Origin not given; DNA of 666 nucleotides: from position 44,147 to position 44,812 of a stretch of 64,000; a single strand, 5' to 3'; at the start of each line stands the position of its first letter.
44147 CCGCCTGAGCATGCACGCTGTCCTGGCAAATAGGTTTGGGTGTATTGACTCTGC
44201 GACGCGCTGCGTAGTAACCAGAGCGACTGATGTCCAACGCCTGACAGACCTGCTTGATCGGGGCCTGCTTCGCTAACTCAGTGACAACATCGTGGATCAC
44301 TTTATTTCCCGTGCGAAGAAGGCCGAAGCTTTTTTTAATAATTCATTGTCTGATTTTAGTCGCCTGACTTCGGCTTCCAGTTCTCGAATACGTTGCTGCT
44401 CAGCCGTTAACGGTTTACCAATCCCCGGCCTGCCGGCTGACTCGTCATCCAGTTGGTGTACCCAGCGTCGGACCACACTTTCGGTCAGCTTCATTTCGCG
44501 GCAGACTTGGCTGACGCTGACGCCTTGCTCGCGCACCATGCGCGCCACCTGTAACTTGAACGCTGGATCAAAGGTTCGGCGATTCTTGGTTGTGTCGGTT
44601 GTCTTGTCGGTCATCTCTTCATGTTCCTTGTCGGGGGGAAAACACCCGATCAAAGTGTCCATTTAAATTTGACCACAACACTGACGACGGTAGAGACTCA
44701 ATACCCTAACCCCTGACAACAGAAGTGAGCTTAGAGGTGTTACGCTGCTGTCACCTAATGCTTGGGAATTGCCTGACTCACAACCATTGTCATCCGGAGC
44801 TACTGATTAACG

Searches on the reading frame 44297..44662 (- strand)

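Call 28: search_protein_families(library=pfam, proteins=[window:44297-44662:-], max_evalue=0.01)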
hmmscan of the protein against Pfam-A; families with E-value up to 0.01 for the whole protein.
window:44297-44662:- (121 aa): 7 families
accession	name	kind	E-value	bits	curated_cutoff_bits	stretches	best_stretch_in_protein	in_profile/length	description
PF01527.26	HTH_Tnp_1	-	6.3e-15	55.6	24.1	1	26-99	2-74/75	Transposase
PF13384.12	HTH_23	-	2.3e-06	27.7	24.6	1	36-71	7-41/50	Homeodomain-like domain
PF13551.12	HTH_29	-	3.4e-06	27.5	28.1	1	45-89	9-62/64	Winged helix-turn helix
PF13518.12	HTH_28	-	7.6e-06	26.4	25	1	35-72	1-37/52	Helix-turn-helix domain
PF13542.12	HTH_Tnp_ISL3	-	0.00016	21.5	27.4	1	35-70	16-49/51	Helix-turn-helix domain of transposase family ISL3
PF19443.4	DAHL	-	0.0082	16.3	38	1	69-118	53-105/221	DAHL domain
PF07558.16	Shugoshin_N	-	0.0097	16.2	30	0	90-110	21-41/45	Shugoshin N-terminal coiled-coil region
